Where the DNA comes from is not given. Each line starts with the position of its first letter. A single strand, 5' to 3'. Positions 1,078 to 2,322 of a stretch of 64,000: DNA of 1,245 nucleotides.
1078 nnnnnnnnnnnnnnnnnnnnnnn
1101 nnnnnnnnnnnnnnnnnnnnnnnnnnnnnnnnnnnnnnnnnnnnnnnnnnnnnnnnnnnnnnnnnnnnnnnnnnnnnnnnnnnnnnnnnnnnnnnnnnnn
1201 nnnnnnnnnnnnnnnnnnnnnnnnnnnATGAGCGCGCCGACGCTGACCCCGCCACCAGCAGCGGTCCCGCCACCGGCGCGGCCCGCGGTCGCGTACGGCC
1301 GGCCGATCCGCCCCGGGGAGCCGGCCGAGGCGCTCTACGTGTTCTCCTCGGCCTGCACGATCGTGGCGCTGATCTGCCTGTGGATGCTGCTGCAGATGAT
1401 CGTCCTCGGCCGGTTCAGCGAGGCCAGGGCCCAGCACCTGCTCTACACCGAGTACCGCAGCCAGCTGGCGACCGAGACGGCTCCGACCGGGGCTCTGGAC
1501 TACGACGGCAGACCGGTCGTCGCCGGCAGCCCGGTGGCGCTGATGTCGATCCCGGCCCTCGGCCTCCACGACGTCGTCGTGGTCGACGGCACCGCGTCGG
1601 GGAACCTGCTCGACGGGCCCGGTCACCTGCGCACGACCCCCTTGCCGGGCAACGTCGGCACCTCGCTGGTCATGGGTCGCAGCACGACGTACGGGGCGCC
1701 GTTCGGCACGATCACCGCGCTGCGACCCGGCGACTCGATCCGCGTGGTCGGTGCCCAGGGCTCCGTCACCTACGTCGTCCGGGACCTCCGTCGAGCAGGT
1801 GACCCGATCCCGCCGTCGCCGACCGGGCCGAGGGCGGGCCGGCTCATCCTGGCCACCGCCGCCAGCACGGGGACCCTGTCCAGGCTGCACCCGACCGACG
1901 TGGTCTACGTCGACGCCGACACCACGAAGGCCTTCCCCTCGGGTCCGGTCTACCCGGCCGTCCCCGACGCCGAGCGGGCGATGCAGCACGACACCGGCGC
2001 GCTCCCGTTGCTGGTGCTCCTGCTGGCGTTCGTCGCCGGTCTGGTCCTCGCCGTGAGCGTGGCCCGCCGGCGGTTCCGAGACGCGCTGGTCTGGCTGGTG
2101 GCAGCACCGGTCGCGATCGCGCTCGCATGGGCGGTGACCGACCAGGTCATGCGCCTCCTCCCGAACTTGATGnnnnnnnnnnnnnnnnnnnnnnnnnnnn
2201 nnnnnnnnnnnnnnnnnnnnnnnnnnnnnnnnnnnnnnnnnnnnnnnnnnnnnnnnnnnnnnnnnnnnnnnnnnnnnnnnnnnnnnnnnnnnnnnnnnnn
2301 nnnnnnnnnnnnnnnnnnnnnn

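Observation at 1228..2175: Sortase-fold protein that has lost its catalytic His and Cys but is otherwise intact (pseudo-sortase)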

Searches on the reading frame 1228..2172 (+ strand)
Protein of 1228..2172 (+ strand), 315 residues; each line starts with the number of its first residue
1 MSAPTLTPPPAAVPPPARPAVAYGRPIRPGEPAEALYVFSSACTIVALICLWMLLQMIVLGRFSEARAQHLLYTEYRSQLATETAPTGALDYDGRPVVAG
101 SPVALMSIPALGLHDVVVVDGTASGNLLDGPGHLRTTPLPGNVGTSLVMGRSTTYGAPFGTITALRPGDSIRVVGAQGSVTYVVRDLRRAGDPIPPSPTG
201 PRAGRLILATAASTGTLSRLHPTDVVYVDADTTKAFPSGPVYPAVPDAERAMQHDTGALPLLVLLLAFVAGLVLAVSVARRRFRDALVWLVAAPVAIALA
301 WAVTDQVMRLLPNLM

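Call 3: search_protein_families(library=pfam, proteins=[window:1228-2172:+], max_evalue=0.1)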
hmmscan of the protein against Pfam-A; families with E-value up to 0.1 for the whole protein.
window:1228-2172:+ (315 aa): 1 family
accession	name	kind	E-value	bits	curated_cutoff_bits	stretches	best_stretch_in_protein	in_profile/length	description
PF04203.18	Sortase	-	2.1e-11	44.1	26.6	1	106-188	1-83/125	Sortase domain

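Call 4: search_protein_families(library=ncbifam, proteins=[window:1228-2172:+], max_evalue=0.1)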
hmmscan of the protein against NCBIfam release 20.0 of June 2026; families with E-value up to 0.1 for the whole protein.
window:1228-2172:+ (315 aa): 7 families
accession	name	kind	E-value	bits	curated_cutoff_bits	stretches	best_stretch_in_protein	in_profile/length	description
NF033747.1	class_E_sortase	subfamily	9.3e-18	64.8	160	1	44-186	10-155/211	class E sortase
TIGR03784.1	marine_sortase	equivalog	1.7e-06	27.7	158.25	1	101-184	49-129/174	class GN sortase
NF058671.1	sortase_SrtD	exception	4.6e-06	26.4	140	1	93-187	54-144/187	class D sortase, LPxTATN-specific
NF033746.1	class_D_sortase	subfamily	6.2e-05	22.8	165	1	100-187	7-90/135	class D sortase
TIGR01076.1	sortase_fam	subfamily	0.00024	20.9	39.35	1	106-188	3-87/136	sortase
NF033748.1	class_F_sortase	subfamily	0.0011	18.6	166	1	106-187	14-106/155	class F sortase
NF033745.1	class_C_sortase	subfamily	0.0078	16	160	1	91-187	81-179/220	class C sortase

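Call 5: search_solved_structures(query=window:1228-2172:+, max_evalue=1, show_alignments=3)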
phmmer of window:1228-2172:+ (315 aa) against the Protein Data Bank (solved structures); distinct sequences matched with E-value up to 1: 22.
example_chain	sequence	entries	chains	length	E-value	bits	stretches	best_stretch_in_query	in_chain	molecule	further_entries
5go5_A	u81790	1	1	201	7e-09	38.5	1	95-209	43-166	sortase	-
5go6_A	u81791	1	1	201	1.1e-08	37.9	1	95-185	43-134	Putative secreted protein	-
5uus_A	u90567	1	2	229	3.4e-08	36.3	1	100-175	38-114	Possible sortase-like protein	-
4d70_A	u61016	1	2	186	3.7e-05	26.3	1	99-185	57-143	SORTASE FAMILY PROTEIN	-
8t28_A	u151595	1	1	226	0.00034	23.2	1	103-186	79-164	Class C sortase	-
5utt_A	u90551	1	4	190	0.0012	21.4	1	101-182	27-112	Sortase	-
5cuw_A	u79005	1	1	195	0.034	16.6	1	100-182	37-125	SrtE1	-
3e4v_A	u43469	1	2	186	0.037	16.5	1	87-143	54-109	NADH:FMN oxidoreductase like protein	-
4g1j_A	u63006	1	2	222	0.11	14.9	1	77-188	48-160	Sortase family protein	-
3rbi_A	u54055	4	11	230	0.11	14.9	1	76-188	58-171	Sortase family protein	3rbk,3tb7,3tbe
2xwg_A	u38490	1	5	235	0.18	14.2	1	105-188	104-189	SORTASE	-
2w1j_A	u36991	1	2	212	0.2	14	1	106-185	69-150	PUTATIVE SORTASE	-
2wts_A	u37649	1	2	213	0.21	14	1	106-185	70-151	PUTATIVE SORTASE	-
4g1h_A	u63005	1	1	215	0.22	13.9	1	99-188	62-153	Sortase family protein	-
3rbj_A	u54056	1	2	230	0.24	13.8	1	84-188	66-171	Sortase family protein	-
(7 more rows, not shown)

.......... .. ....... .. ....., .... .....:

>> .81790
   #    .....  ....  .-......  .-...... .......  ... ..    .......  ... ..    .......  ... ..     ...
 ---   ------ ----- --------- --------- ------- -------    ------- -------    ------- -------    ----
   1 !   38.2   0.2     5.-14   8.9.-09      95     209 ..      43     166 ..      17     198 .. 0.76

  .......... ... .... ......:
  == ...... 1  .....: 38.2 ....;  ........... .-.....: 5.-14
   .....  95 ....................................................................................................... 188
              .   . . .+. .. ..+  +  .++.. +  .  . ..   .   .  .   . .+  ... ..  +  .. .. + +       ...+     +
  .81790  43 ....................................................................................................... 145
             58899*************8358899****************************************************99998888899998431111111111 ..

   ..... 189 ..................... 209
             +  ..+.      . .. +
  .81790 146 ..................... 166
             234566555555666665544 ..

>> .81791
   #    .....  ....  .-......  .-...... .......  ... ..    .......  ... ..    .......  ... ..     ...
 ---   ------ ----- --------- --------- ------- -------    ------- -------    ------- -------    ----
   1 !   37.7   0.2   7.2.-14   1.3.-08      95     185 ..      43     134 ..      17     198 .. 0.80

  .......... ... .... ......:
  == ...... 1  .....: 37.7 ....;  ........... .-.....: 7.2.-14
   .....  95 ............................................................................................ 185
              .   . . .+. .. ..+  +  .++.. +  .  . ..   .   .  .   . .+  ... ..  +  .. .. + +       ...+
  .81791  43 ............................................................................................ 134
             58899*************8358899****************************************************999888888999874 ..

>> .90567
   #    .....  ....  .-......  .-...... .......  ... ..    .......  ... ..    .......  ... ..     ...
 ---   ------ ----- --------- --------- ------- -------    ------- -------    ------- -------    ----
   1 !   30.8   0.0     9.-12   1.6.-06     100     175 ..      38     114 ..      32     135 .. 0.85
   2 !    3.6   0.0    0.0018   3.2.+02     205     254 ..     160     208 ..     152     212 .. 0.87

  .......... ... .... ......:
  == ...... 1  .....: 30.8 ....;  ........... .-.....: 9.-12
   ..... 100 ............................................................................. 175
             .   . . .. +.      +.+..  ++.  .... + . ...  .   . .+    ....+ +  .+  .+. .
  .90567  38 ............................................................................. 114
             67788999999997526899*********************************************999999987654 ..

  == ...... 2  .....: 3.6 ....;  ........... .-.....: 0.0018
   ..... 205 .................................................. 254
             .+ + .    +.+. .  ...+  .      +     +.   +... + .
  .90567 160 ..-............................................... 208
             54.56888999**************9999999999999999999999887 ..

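Call 6: find_homologous_proteins(query=window:1228-2172:+)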
Query window:1228-2172:+ (315 aa): 553 proteins with E <= 0.001 among 8000 candidates; the best 120 are listed.
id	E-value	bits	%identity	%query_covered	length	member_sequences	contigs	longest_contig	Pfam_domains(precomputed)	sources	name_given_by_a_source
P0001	1.2e-197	673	100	100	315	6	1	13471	PF04203.19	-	-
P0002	5.7e-171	586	87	100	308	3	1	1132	PF04203.19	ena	-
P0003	3.5e-169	580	86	100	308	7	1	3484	PF04203.19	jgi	jgi:sortase A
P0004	3.5e-168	577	86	100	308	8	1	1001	PF04203.19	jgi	jgi:sortase A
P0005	2.2e-164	564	86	100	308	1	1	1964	PF04203.19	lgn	-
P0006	1.1e-156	539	86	92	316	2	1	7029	PF04203.19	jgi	jgi:sortase A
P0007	3.3e-154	531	80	100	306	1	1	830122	PF04203.19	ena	-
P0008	4.5e-154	530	80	100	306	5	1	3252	PF04203.19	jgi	jgi:sortase A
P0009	2.3e-152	525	79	100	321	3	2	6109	PF04203.19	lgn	-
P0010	1.2e-151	522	81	92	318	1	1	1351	PF04203.19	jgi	jgi:sortase A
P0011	3.2e-151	521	83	92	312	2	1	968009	PF04203.19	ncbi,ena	-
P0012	3.1e-149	514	76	100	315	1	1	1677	PF04203.19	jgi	jgi:sortase A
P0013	5.8e-149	513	78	100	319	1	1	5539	PF04203.19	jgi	jgi:sortase A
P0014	8.2e-148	510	81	92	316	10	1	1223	PF04203.19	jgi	jgi:sortase A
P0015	2.6e-147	508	80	95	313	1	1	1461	PF04203.19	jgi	jgi:sortase A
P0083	3.3e-102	360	61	95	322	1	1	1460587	PF04203.19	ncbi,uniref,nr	ncbi:class E sortase [Nocardioides sp. CER19]|uniref:sortase n=1 Tax=Nocardioides sp. CER19 TaxID=30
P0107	2.5e-97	344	59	92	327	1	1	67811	PF04203.19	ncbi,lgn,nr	ncbi:MAG TPA: sortase [Mycobacteriales bacterium]|nr:sortase [Mycobacteriales bacterium]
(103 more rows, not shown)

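Call 18: find_encoding_contigs(protein=P0107, flank=10000, max_places=2)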
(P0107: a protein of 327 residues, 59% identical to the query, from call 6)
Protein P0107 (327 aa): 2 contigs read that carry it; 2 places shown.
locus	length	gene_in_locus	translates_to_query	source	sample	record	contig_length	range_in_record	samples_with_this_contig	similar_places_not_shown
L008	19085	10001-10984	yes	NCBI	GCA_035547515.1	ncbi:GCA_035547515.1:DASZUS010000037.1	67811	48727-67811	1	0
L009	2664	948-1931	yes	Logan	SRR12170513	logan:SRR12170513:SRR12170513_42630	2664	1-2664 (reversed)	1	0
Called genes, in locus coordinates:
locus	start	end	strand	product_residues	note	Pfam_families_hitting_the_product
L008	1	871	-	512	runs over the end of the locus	PF04185:Phosphoesterase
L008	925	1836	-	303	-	PF02230:Abhydrolase_2 (faint), PF12146:Hydrolase_4, PF00561:Abhydrolase_1, PF12697:Abhydrolase_6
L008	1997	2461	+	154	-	-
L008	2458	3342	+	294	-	PF00005:ABC_tran, PF02463:SMC_N (weak), PF13304:AAA_21 (faint)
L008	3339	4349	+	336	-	PF00528:BPD_transp_1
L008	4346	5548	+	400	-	PF00528:BPD_transp_1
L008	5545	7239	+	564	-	PF12849:PBP_like_2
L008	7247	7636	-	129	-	-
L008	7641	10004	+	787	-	-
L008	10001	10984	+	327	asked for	PF04203:Sortase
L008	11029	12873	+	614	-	PF12849:PBP_like_2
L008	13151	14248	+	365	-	PF00877:NLPC_P60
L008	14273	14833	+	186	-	-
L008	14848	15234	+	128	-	-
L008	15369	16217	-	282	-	PF00583:Acetyltransf_1, PF13673:Acetyltransf_10 (weak), PF13508:Acetyltransf_7, PF08445:FR47 (weak)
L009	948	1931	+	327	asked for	PF04203:Sortase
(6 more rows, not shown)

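Call 19: find_encoding_contigs(protein=P0083, flank=10000, max_places=2)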
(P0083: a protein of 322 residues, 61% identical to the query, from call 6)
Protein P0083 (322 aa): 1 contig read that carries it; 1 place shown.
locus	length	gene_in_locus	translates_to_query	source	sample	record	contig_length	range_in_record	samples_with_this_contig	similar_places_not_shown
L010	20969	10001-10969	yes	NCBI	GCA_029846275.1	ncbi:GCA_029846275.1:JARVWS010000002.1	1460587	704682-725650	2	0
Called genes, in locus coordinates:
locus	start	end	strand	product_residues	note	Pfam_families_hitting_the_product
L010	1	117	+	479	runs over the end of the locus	PF13313:DUF4082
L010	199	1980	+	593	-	-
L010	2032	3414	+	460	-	PF13439:Glyco_transf_4, PF13579:Glyco_trans_4_4, PF00534:Glycos_transf_1, PF13692:Glyco_trans_1_4, PF13524:Glyco_trans_1_2 (faint)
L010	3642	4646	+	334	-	PF00528:BPD_transp_1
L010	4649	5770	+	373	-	PF00528:BPD_transp_1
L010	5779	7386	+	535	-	-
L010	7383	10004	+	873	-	-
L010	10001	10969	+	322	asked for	PF04203:Sortase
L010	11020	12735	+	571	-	PF12849:PBP_like_2, PF16640:Big_3_5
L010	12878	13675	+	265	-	PF13175:AAA_15 (faint), PF00005:ABC_tran, PF02463:SMC_N (weak), PF13401:AAA_22 (weak), PF13304:AAA_21 (faint)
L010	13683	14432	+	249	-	PF13406:SLT_2 (weak)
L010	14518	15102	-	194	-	PF13539:Peptidase_M15_4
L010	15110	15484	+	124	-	-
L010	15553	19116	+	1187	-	PF17757:UvrB_inter, PF02559:CarD_TRCF_RID, PF00270:DEAD, PF04851:ResIII, PF00271:Helicase_C, PF22590:Cas3-like_C_2 (weak), PF03461:TRCF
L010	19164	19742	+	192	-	PF16262:DUF4916, PF00293:NUDIX (weak)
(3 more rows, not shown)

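Call 33: predict_structure(alignment_id=A1)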
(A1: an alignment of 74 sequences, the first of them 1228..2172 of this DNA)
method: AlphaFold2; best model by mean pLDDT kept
length: 315 residues; sequences in the alignment: 74
mean_pLDDT: 76.4   pTM: 0.66
mean pLDDT of the five models: 76.4, 75.3, 74.0, 72.1, 69.9
residues with pLDDT >= 90: 67; 70-90: 141; 50-70: 93; < 50: 14
segments of 3 or more residues with pLDDT < 50: 1-3, 82-85, 153-155
pLDDT, mean of each block of 10 residues (from residue 1): 52 65 69 79 79 74 56 53 53 69 88 86 69 87 90 60 93 89 94 90 93 65 81 88 67 62 87 88 88 87 77 55
secondary structure, 60 per line:
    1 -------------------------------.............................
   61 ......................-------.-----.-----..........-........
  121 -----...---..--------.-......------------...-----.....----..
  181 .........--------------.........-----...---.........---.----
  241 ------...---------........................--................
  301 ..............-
elements in order: H32-82 E102-108 E113-120 E144-149 E170-174 E179-189 E204-212 E224-232 H259-282 H285-314

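Call 35: search_protein_representatives(protein=window:1228-2172:+)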
Query: 315 residues. Proteins with E-value up to 0.001 (for the whole library): 3589; up to 1e-10: 1138; up to 1e-30: 206. The best 150 are listed.
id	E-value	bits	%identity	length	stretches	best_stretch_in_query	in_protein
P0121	9.0e-94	330.5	58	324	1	6-315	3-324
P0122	2.9e-82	292.8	67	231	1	47-270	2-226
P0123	7.8e-79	281.5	82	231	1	106-282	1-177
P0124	2.9e-63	230.3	88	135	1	57-180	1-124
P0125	5.3e-63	229.5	57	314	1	74-314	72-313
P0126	1.1e-61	225.1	48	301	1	34-315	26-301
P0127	7.7e-61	222.4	47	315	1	38-314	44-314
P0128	4.9e-59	216.5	61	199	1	117-315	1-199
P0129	1.4e-58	215.0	47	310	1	33-314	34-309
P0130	1.5e-58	214.8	55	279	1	18-244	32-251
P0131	1.2e-57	211.9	73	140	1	1-139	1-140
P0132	9.0e-57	209.0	88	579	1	12-123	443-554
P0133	2.6e-56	207.5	44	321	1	29-315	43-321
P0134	1.0e-55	205.5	45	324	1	6-315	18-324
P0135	3.8e-54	200.4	43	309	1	22-314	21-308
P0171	8.0e-44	166.5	38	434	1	27-315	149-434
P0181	8.6e-43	163.1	43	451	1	10-315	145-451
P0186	1.5e-42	162.3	41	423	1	35-315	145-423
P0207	1.0e-40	156.2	39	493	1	37-314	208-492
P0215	1.5e-39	152.4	40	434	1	10-315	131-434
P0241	4.3e-38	147.7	40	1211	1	34-314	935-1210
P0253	8.3e-37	143.4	36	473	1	7-315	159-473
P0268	3.8e-35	138.0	39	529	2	5-232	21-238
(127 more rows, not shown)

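Call 37: fold_search(model_id=the predicted structure, library=pdb)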
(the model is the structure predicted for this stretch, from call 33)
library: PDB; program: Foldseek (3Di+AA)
matches with E <= 10: 222; with E <= 0.001: 113
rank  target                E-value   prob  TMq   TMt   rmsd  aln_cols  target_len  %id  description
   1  4d70_A                2.4e-08  1.00  0.34  0.65   5.7       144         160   22  Structural, biophysical and biochemical analyses of a Clostridium perfringens Sortase D5 transpeptidase (released 2015-07-15)
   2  3rbk_B                3.3e-08  1.00  0.32  0.54  11.6       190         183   18  The Type II Crystal Structure of Streptococcus agalactiae Sortase C1 (released 2011-09-07)
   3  5go5                  5.0e-08  1.00  0.34  0.67   9.5       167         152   29  Structure of sortase E from Streptomyces avermitilis (released 2017-03-15)
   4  5k9a                  6.0e-08  1.00  0.33  0.47   9.6       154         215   22  Sortase A from Corynebacterium diphtheriae (released 2016-06-15)
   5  8t28                  6.3e-08  1.00  0.33  0.54   8.2       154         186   24  The crystal structure of SrtC2 sortase from Actinomyces oris (released 2024-04-17)
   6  3tbe_E                6.3e-08  1.00  0.33  0.52  12.8       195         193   19  The crystal structure of the complex of Streptococcus agalactiae sortase C1 and MTSET (released 2011-10-26)
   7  3tbe_B                6.3e-08  1.00  0.33  0.51  12.7       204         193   20  The crystal structure of the complex of Streptococcus agalactiae sortase C1 and MTSET (released 2011-10-26)
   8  5go6                  6.7e-08  1.00  0.34  0.66   9.6       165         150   29  Structure of sortase E T196V mutant from Streptomyces avermitilis (released 2017-07-26)
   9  4g1j_A                6.7e-08  1.00  0.34  0.50  14.2       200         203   18  Sortase C1 of GBS Pilus Island 1 (released 2012-12-05)
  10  3tbe_A                8.0e-08  1.00  0.34  0.53  14.1       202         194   19  The crystal structure of the complex of Streptococcus agalactiae sortase C1 and MTSET (released 2011-10-26)
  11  3tbe_F                9.0e-08  1.00  0.34  0.54  12.3       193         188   19  The crystal structure of the complex of Streptococcus agalactiae sortase C1 and MTSET (released 2011-10-26)
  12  3tbe_C                1.0e-07  1.00  0.34  0.54  20.3       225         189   16  The crystal structure of the complex of Streptococcus agalactiae sortase C1 and MTSET (released 2011-10-26)
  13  3rbj_B                1.1e-07  1.00  0.33  0.52  12.7       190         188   19  Crystal Structure of the lid-mutant of Streptococcus agalactiae Sortase C1 (released 2011-09-07)
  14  5uus_A                1.5e-07  1.00  0.36  0.53   8.4       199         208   22  SrtF sortase from Corynebacterium diphtheriae (released 2017-03-22)
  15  3rbi_B                1.5e-07  1.00  0.33  0.52  12.2       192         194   19  The Type III Crystal Structure of Streptococcus agalactiae Sortase C1 (released 2011-09-07)
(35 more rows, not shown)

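Call 44: search_protein_families(library=pfam, proteins=[P0241, P0132, P0171, P0181, P0207, P0253, P0268, P0186, P0215], max_evalue=0.01)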
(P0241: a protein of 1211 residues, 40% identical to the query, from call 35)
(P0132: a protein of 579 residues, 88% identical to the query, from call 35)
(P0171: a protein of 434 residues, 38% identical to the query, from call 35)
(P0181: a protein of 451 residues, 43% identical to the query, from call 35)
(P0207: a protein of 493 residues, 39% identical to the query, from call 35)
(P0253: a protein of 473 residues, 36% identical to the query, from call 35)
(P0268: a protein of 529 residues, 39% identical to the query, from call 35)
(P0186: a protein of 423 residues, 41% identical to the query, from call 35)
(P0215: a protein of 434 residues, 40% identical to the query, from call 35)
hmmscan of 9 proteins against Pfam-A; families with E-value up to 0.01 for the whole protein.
P0241 (1211 aa): 1 family
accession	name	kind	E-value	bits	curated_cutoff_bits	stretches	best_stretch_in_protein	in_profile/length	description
PF04203.18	Sortase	-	1.7e-11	44.4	26.6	1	1001-1106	1-108/125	Sortase domain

P0132 (579 aa): 0 families

P0171 (434 aa): 1 family
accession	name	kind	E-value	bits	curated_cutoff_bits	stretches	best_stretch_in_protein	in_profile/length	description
PF04203.18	Sortase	-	9.7e-14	51.6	26.6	1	227-308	1-83/125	Sortase domain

P0181 (451 aa): 1 family
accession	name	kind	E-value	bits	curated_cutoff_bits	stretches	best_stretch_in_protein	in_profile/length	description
PF04203.18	Sortase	-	7.6e-07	29.4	26.6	1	253-326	10-84/125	Sortase domain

P0207 (493 aa): 1 family
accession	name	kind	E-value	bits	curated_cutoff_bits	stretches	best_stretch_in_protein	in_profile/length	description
PF04203.18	Sortase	-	4.2e-12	46.4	26.6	1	277-397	1-124/125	Sortase domain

P0253 (473 aa): 1 family
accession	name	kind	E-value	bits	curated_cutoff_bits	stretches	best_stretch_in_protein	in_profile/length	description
PF04203.18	Sortase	-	3.7e-13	49.8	26.6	1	261-363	1-106/125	Sortase domain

P0268 (529 aa): 1 family
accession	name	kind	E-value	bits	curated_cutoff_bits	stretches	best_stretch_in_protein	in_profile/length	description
PF04203.18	Sortase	-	1.1e-10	41.8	26.6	1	118-197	1-81/125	Sortase domain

P0186 (423 aa): 1 family
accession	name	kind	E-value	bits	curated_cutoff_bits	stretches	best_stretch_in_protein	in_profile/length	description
PF04203.18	Sortase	-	7.5e-11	42.3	26.6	1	216-324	1-111/125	Sortase domain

P0215 (434 aa): 1 family
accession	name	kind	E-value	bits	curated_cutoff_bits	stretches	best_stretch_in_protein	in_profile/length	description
PF04203.18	Sortase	-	8.6e-14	51.8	26.6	1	230-331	1-106/125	Sortase domain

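Call 45: search_solved_structures(query=A1, max_evalue=0.01, show_alignments=4)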
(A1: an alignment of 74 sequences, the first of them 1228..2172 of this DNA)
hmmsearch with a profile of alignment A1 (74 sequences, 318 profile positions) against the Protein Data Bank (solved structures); distinct sequences matched with E-value up to 0.01: 42.
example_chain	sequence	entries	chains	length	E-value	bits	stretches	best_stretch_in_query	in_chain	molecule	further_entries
5uus_A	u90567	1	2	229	1.9e-16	63.1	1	104-196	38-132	Possible sortase-like protein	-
5go6_A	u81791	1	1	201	2.9e-14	55.9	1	100-215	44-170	Putative secreted protein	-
5go5_A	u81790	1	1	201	8.1e-14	54.5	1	100-188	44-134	sortase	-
4d70_A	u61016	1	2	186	2.7e-13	52.7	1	100-217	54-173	SORTASE FAMILY PROTEIN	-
8t28_A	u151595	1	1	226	3.2e-09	39.4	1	107-218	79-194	Class C sortase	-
5utt_A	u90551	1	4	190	9.1e-09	37.9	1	104-207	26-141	Sortase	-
2xwg_A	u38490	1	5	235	3.2e-08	36.1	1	107-192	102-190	SORTASE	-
5cuw_A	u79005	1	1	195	8.5e-08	34.7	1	101-191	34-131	SrtE1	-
3o0p_A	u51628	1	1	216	9.3e-08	34.6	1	105-191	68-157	Sortase family protein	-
4d7w_A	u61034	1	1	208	2.4e-07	33.2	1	91-215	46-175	SORTASE FAMILY PROTEIN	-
2w1j_A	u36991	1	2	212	3.3e-07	32.7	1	110-191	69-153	PUTATIVE SORTASE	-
2wts_A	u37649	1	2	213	5.1e-07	32.1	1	110-191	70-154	PUTATIVE SORTASE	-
5hu4_A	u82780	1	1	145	1.6e-06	30.5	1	107-216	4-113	Cysteine protease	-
3rbj_A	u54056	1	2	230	1.8e-06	30.3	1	109-219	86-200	Sortase family protein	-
2kw8_A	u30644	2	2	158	3.6e-06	29.3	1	107-214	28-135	LPXTG-site transpeptidase family protein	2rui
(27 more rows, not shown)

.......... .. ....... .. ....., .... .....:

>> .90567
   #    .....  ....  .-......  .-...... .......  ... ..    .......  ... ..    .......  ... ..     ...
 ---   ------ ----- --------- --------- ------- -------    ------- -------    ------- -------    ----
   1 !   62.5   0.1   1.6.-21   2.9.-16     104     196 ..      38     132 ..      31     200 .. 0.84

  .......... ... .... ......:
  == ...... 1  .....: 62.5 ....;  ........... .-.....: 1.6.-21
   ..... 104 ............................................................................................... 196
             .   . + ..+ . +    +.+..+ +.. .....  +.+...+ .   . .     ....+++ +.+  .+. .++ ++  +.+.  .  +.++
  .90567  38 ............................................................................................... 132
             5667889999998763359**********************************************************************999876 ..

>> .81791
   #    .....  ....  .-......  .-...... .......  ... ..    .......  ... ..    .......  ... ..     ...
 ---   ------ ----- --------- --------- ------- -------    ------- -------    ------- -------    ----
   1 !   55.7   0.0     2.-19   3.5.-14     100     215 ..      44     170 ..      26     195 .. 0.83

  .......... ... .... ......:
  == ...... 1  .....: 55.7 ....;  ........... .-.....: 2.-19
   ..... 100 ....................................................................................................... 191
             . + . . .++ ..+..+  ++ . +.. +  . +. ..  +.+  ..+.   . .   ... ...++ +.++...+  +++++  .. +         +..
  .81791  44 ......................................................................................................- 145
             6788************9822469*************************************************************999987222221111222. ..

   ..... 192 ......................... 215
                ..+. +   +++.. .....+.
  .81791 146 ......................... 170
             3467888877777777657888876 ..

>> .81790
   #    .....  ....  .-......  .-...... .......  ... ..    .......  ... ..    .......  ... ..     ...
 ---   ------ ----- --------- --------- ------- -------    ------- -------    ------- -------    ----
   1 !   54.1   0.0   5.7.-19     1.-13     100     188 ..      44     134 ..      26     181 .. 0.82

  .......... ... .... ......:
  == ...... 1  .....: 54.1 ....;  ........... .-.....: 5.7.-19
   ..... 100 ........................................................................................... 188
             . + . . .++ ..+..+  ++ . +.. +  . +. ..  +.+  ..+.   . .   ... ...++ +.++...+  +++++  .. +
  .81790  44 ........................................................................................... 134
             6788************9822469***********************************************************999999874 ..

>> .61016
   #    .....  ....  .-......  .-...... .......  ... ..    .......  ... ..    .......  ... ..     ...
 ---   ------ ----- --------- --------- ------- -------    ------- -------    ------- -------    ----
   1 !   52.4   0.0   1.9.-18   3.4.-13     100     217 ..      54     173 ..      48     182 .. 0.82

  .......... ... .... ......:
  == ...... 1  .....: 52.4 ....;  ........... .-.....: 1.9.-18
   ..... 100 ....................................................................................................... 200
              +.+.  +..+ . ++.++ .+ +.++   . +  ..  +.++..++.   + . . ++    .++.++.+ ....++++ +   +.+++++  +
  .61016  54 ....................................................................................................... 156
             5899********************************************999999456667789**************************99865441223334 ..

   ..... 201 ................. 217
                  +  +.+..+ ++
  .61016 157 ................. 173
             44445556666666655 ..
